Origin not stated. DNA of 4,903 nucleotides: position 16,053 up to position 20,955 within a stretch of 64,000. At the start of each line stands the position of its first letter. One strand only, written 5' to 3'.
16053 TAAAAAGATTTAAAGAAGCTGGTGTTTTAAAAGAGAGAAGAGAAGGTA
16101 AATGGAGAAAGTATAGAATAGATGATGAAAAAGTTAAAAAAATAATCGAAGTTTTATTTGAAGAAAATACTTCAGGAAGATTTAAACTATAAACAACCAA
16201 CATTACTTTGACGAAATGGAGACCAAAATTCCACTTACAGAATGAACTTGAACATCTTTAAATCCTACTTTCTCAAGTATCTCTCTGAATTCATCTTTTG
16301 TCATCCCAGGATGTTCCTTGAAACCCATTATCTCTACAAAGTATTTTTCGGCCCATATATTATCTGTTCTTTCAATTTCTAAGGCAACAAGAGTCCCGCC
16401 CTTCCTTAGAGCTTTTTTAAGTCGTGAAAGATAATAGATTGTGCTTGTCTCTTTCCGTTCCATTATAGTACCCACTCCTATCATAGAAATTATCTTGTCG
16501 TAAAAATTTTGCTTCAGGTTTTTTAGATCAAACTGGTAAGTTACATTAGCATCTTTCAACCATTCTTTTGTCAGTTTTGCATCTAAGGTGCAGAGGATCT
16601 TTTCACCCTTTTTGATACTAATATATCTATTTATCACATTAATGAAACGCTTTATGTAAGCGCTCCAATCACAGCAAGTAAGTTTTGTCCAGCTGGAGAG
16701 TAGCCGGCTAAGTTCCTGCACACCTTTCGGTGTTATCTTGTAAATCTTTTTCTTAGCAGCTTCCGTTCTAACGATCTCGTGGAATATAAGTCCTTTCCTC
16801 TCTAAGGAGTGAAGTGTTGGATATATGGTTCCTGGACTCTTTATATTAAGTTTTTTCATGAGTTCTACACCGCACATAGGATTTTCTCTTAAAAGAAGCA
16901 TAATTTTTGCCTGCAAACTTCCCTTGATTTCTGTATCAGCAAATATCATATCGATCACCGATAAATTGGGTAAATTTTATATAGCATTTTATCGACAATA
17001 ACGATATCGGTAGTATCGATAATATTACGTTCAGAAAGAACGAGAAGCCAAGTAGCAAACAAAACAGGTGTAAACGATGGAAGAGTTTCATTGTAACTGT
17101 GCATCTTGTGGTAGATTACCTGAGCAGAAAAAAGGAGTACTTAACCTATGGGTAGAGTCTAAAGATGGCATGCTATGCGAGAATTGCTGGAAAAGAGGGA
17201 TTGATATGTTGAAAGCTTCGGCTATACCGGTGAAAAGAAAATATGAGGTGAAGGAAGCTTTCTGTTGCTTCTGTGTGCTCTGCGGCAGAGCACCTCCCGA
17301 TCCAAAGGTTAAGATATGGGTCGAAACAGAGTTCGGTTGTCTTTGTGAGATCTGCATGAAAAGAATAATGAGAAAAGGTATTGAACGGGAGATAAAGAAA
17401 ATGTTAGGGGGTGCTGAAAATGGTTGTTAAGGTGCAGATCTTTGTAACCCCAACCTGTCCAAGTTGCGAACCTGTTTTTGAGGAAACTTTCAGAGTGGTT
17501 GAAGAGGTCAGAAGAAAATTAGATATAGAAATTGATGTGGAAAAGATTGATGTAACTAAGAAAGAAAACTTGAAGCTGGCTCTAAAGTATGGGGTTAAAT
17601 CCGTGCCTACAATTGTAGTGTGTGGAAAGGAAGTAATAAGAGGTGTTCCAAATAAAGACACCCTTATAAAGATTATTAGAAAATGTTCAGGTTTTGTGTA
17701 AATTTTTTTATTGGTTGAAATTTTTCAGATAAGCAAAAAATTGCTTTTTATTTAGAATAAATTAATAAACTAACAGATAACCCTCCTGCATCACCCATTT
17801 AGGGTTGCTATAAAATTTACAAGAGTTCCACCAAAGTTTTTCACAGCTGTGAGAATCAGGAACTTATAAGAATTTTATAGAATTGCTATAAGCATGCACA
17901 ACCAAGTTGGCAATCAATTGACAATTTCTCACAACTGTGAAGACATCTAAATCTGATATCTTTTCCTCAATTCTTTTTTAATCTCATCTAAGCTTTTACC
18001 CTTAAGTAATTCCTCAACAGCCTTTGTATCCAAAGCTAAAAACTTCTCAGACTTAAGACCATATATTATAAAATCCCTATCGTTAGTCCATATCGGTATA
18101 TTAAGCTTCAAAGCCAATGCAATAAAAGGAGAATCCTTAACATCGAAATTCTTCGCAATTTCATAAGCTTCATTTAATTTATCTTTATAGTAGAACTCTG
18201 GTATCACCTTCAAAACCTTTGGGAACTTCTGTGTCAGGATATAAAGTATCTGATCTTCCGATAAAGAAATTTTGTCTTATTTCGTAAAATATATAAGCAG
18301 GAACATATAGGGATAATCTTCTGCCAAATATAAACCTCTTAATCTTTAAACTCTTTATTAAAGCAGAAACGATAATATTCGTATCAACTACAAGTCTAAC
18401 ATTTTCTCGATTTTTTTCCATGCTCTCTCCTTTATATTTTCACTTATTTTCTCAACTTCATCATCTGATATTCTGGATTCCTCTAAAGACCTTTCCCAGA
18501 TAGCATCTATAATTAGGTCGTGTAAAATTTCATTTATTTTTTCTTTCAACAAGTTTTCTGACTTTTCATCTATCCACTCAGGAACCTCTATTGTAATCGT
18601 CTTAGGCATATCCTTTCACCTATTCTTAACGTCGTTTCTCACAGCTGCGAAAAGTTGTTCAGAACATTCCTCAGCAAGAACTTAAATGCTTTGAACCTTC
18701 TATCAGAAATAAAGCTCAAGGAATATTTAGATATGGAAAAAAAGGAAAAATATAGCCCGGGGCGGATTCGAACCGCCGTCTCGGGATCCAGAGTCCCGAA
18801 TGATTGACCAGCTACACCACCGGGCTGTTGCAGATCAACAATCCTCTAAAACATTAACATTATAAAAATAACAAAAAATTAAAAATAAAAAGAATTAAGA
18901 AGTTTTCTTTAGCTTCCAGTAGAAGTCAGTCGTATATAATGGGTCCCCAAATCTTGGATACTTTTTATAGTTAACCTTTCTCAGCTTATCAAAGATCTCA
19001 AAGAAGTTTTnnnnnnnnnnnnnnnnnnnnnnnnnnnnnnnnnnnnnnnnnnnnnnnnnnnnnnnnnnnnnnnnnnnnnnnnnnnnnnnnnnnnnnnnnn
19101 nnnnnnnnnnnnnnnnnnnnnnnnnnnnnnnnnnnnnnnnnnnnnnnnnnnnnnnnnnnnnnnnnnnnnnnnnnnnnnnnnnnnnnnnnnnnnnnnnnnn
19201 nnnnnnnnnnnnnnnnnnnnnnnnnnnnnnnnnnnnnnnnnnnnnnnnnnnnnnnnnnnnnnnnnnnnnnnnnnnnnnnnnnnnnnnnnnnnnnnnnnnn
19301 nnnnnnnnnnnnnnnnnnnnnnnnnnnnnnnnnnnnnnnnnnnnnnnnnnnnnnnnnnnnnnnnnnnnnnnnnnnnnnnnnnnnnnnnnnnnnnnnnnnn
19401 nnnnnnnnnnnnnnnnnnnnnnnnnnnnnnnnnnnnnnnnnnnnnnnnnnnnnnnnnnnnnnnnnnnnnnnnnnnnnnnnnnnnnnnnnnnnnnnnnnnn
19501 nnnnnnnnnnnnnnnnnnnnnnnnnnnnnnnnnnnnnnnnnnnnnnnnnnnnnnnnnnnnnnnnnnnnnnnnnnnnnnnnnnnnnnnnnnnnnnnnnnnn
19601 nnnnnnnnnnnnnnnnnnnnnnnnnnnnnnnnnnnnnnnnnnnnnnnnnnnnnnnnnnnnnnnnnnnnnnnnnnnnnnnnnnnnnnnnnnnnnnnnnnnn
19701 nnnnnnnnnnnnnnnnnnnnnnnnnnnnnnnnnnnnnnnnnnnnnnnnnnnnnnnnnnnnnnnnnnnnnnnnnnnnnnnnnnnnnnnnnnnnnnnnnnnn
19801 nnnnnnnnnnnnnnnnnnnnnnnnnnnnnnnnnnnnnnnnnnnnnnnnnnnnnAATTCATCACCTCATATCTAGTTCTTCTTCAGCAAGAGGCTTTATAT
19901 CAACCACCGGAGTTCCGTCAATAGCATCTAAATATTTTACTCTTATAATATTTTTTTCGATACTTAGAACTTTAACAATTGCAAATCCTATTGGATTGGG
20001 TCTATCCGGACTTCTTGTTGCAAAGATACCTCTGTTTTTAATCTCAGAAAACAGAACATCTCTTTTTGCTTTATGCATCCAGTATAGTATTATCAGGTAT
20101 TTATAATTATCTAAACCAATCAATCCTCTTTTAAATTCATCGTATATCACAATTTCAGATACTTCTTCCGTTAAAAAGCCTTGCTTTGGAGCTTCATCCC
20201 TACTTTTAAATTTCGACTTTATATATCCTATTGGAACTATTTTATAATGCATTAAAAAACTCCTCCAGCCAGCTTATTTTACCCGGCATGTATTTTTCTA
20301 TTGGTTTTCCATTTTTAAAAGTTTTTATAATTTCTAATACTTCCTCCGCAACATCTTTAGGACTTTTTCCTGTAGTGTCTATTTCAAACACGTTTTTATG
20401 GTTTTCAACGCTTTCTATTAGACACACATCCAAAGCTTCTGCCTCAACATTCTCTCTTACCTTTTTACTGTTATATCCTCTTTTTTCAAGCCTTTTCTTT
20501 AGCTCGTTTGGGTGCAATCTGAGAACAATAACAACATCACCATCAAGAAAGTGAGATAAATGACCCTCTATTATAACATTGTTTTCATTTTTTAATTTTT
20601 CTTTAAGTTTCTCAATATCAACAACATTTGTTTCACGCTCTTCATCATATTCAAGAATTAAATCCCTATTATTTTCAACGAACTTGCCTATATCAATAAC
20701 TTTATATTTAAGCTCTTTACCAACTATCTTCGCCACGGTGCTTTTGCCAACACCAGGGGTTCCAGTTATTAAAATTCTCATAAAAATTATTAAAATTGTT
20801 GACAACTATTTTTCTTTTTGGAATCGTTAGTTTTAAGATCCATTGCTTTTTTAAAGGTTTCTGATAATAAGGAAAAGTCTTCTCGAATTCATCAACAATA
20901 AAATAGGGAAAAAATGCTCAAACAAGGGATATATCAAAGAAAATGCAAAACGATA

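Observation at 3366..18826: A 15.4-kb genomic island bounded by a 41-nt direct repeat of the tRNA-Gln 3' end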

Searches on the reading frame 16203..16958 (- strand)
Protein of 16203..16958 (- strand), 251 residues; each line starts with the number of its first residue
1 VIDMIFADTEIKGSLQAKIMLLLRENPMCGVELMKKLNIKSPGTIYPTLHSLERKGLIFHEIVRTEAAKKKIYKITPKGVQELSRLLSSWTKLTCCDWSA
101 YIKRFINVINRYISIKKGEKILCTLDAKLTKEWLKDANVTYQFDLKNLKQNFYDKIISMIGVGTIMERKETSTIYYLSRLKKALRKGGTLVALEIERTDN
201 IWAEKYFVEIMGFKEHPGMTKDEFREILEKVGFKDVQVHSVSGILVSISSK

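Call 9: search_protein_families(library=pfam, proteins=[window:16203-16958:-], max_evalue=0.01)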
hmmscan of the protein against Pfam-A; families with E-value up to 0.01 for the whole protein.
window:16203-16958:- (251 aa): 7 families
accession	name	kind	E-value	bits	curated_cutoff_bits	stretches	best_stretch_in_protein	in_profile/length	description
PF03551.20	PadR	-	6.1e-13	49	27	1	19-84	1-74/75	Transcriptional regulator PadR-like family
PF01978.25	TrmB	-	0.00018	21.7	25.6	1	22-77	17-66/68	Sugar-specific transcriptional regulator TrmB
PF01726.22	LexA_DNA_bind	-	0.00026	21.2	23.7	1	32-58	30-56/65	LexA DNA binding domain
PF01022.26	HTH_5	-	0.0007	19.9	22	1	17-58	5-45/47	Bacterial regulatory protein, arsR family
PF08279.18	HTH_11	-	0.0017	18.7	25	1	18-60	4-44/55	HTH domain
PF22194.2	F-93_WHD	-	0.0025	18.3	28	0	25-79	9-62/62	F-93, winged-helix domain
PF13601.12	HTH_34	-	0.0031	18.1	27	1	21-86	8-72/80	Winged helix DNA-binding domain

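Call 62: find_related_loci(query=window:16203-16958:-, collection=viral_contigs, flank=10000)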
Query window:16203-16958:- (251 aa) in viral_contigs; peptide patterns used: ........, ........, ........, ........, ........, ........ (x = any residue, [..] = any of these).
8 stretches matched a pattern, but none encodes a relative of the query by tblastn (E <= 1e-3).

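Call 72: find_homologous_proteins(query=window:16203-16958:-, max_evalue=0.00001)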
Query window:16203-16958:- (251 aa): 20 proteins with E <= 0.00001 among 694 candidates.
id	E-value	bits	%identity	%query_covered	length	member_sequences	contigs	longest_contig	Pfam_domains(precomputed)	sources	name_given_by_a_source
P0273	7.8e-157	538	99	99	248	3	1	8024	PF03551.21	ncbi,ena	-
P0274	3.6e-124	431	73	99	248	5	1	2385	PF03551.21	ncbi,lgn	-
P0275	1.2e-111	390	67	99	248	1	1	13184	PF22194.3,PF03551.21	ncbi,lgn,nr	ncbi:transcriptional regulator PadR-like family protein [archaeon]|nr:transcriptional regulator PadR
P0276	3.3e-105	369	66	95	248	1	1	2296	PF03551.21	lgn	-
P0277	2.0e-103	363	63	99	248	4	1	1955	PF03551.21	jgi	-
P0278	2.7e-95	336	58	99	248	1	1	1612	PF03551.21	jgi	-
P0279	1.8e-94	334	60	99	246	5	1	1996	PF03551.21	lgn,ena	-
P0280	6.4e-91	322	56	99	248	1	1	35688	PF03551.21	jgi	jgi:DNA-binding PadR family transcriptional regulator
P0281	7.4e-60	220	43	98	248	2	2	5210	PF03551.21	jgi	-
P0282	9.0e-60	220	43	98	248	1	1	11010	PF03551.21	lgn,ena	-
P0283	4.3e-59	218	43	97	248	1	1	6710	PF03551.21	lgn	-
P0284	2.3e-57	212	41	100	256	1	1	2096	PF03551.21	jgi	jgi:DNA-binding PadR family transcriptional regulator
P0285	6.7e-57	211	41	99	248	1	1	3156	PF03551.21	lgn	-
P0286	8.8e-57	210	42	96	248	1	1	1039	PF03551.21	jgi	jgi:DNA-binding PadR family transcriptional regulator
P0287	3.4e-55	205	44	98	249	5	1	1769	PF03551.21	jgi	jgi:DNA-binding PadR family transcriptional regulator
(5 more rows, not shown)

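Call 73: find_encoding_contigs(protein=P0275, flank=10000, max_places=4)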
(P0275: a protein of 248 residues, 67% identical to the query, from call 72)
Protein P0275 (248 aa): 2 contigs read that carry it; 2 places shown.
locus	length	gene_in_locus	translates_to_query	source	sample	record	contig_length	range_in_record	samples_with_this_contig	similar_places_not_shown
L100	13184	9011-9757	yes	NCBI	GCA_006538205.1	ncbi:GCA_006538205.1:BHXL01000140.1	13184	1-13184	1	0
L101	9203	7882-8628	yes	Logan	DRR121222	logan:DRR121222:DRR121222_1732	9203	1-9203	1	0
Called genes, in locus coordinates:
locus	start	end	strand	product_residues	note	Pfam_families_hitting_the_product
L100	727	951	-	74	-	-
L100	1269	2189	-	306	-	PF02445:NadA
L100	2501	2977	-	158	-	PF10061:DUF2299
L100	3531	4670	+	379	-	PF23900:PRS2_N, PF05496:RuvB_N (faint), PF00004:AAA, PF07728:AAA_5 (weak), PF23902:AAA_lid_PRS2_C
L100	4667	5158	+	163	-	PF08617:CGI-121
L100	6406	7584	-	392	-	PF00202:Aminotran_3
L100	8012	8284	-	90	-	PF00085:Thioredoxin (weak), PF13192:Thioredoxin_3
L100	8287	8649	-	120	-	-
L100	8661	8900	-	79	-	-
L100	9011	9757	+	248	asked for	PF03551:PadR, PF22194:WHD_F93 (faint)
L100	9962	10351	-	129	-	-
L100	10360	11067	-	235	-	PF02683:DsbD_TM, PF13386:DsbD_2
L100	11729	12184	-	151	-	PF08534:Redoxin (weak), PF00578:AhpC-TSA (faint), PF00085:Thioredoxin, PF13098:Thioredoxin_2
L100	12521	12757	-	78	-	PF09360:zf-CDGSH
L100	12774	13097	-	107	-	-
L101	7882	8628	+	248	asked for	PF03551:PadR, PF22194:WHD_F93 (faint)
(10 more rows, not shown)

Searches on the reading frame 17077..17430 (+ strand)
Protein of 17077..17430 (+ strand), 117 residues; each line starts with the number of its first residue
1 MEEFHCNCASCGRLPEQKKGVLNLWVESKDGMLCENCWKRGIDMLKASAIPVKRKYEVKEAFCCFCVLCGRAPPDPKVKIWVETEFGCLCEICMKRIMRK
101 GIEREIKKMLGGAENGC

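Call 9: search_protein_families(library=pfam, proteins=[window:17077-17430:+], max_evalue=0.01)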
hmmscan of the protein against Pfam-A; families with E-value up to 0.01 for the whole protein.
window:17077-17430:+ (117 aa): 0 families

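Call 39: search_protein_families(library=pfam, proteins=[window:17077-17430:+], max_evalue=10)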
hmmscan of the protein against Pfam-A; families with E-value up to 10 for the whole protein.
window:17077-17430:+ (117 aa): 1 family
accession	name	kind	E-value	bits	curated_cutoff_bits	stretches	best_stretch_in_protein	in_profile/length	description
PF14471.11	DUF4428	-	0.013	15.8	27.8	2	16-45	6-34/51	Domain of unknown function (DUF4428)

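Call 40: search_protein_families(library=phrogs, proteins=[window:17077-17430:+], max_evalue=1)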
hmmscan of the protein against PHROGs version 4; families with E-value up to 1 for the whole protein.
window:17077-17430:+ (117 aa): 4 families
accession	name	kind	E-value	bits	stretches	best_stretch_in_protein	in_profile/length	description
phrog_30788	-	unknown function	0.015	16.7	1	36-94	9-67/95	-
phrog_888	-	unknown function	0.026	15.3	1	1-48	1-47/271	-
phrog_18378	-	unknown function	0.15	13.1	1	3-60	5-55/64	-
phrog_19779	-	unknown function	0.62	11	0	32-80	113-158/171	-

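Call 63: find_related_loci(query=window:17077-17430:+, collection=viral_contigs, flank=10000)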
Query window:17077-17430:+ (117 aa) in viral_contigs; peptide patterns used: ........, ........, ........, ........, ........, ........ (x = any residue, [..] = any of these).
8 stretches matched a pattern, but none encodes a relative of the query by tblastn (E <= 1e-3).

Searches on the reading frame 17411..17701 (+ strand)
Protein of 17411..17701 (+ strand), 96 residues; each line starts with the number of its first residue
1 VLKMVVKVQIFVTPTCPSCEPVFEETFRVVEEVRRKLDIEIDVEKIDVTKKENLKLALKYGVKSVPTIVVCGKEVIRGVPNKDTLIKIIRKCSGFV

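Call 9: search_protein_families(library=pfam, proteins=[window:17411-17701:+], max_evalue=0.01)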
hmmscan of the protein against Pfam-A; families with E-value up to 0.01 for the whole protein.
window:17411-17701:+ (96 aa): 8 families
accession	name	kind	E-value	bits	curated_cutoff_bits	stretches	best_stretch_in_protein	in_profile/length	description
PF13192.12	Thioredoxin_3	-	4.3e-12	46.3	24.8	1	6-89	1-75/76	Thioredoxin domain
PF13098.12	Thioredoxin_2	-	2.2e-08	34.8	27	1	9-88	10-103/104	Thioredoxin-like domain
PF05768.20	Glrx-like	-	5.8e-07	30.2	26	1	7-85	1-72/77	Glutaredoxin-like domain (DUF836)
PF00085.26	Thioredoxin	-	6.6e-06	26.5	23.5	1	11-89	25-101/103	Thioredoxin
PF13462.12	Thioredoxin_4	-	7.9e-05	23.3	23.2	0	37-76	112-151/165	Thioredoxin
PF00462.30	Glutaredoxin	-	0.002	18.7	22.9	0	8-74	1-59/60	Glutaredoxin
PF07511.17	DUF1525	-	0.0054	17.2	24.1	1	51-81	69-99/113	Protein of unknown function (DUF1525)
PF23357.1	DUF7088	-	0.0092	16.6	27.8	1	3-71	19-89/105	Domain of unknown function (DUF7088)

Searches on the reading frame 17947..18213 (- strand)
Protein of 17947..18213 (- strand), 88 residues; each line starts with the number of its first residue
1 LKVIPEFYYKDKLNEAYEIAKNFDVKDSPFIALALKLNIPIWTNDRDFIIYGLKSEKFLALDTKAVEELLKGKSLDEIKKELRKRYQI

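Call 9: search_protein_families(library=pfam, proteins=[window:17947-18213:-], max_evalue=0.01)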
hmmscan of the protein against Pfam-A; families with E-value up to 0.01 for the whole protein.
window:17947-18213:- (88 aa): 1 family
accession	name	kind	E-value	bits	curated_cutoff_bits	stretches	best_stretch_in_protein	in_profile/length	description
PF10130.15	PIN_2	-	3.1e-18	66.7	22.4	1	1-61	68-123/133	PIN domain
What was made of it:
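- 17947..18609 (-): Toxin-antitoxin pair: a 73-aa antitoxin-like ORF (18388-18609) and a PIN toxin split into two ORFs (18185-18421 and 17947-18213). Pfam PIN_2 matches both halves (call 9).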

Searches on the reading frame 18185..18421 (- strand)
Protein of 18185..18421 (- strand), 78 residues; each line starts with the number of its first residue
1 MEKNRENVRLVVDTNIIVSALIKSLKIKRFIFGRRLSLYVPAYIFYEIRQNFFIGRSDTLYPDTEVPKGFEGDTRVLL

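Call 9: search_protein_families(library=pfam, proteins=[window:18185-18421:-], max_evalue=0.01)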
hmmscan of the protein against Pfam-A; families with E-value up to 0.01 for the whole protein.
window:18185-18421:- (78 aa): 2 families
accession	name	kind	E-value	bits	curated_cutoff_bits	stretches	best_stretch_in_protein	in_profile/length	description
PF10130.15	PIN_2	-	2.6e-06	28.1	22.4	1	11-51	1-42/133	PIN domain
PF13470.12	PIN_3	-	0.0087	17.3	27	1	9-52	1-50/115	PIN domain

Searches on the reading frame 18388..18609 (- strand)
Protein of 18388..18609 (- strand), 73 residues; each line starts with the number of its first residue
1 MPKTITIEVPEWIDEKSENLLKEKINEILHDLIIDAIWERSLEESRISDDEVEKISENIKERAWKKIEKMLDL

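Call 9: search_protein_families(library=pfam, proteins=[window:18388-18609:-], max_evalue=0.01)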
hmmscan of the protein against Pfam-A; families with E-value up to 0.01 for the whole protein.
window:18388-18609:- (73 aa): 0 families

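Call 39: search_protein_families(library=pfam, proteins=[window:18388-18609:-], max_evalue=10)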
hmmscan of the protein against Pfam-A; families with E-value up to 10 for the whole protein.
window:18388-18609:- (73 aa): 1 family
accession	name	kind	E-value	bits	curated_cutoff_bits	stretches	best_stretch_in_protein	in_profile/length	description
PF19677.4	DUF6179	-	0.037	13.6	25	1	14-71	167-224/272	Family of unknown function (DUF6179)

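Call 40: search_protein_families(library=phrogs, proteins=[window:18388-18609:-], max_evalue=1)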
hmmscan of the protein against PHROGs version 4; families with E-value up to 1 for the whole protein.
window:18388-18609:- (73 aa): 1 family
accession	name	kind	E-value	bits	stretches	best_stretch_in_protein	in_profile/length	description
phrog_9362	-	unknown function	0.17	13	1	37-61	13-37/106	-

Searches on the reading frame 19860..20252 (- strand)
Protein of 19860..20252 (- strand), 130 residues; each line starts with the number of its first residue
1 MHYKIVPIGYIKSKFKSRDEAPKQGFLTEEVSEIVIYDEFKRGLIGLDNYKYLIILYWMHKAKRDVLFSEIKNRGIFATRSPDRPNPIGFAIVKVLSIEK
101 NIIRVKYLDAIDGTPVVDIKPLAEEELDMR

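Call 9: search_protein_families(library=pfam, proteins=[window:19860-20252:-], max_evalue=0.01)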
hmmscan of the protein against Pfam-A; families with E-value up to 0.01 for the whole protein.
window:19860-20252:- (130 aa): 1 family
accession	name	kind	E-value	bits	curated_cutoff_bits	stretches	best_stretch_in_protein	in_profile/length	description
PF01980.22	TrmO_N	-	9.3e-30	103.7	26.8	1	21-123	2-112/116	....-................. O N-terminal domain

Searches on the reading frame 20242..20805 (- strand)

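Call 9: search_protein_families(library=pfam, proteins=[window:20242-20805:-], max_evalue=0.01)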
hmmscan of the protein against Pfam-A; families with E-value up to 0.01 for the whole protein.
window:20242-20805:- (187 aa): 20 families
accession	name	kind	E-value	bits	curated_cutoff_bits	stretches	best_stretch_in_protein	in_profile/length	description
PF13238.12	AAA_18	-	2e-28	99.9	29.4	1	11-125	1-127/128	AAA domain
PF13207.12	AAA_17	-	6e-09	36.7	27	1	14-120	1-132/136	AAA domain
PF01202.28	SKI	-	1.2e-07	32.4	22.1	1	17-160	1-158/159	Shikimate kinase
PF02224.24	Cytidylate_kin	-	3.5e-07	30.6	26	1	12-92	2-76/211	Cytidylate kinase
PF00004.35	AAA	-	7.9e-06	26.8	21.2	1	11-62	1-47/131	ATPase family associated with various cellular activities (AAA)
PF01712.25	dNK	-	1.4e-05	25.4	27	0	11-38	1-28/203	Deoxynucleoside kinase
PF05496.18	RuvB_N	-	8.3e-05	22.8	27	1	11-68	36-94/159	Holliday junction DNA helicase RuvB P-loop domain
PF13671.12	AAA_33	-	0.00013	22.7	27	0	11-41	2-32/143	AAA domain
PF03215.21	Rad17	-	0.0003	21.2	23.8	1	11-44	48-81/186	Rad17 P-loop domain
PF01583.26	APS_kinase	-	0.00036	21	21.1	1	11-85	5-84/152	Adenylylsulphate kinase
PF13401.12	AAA_22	-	0.00065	20.5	27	1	11-96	8-65/130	AAA domain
PF20720.3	nSTAND3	-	0.00071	19.7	27.2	1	11-35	20-44/155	Novel STAND NTPase 3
PF13521.12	AAA_28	-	0.00079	20.1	27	1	10-37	1-28/164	AAA domain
PF03266.21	NTPase_1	-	0.00087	19.6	23.9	1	10-42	1-33/168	NTPase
PF08433.16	KTI12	-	0.0011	19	22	1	11-79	4-76/271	Chromatin associated protein KTI12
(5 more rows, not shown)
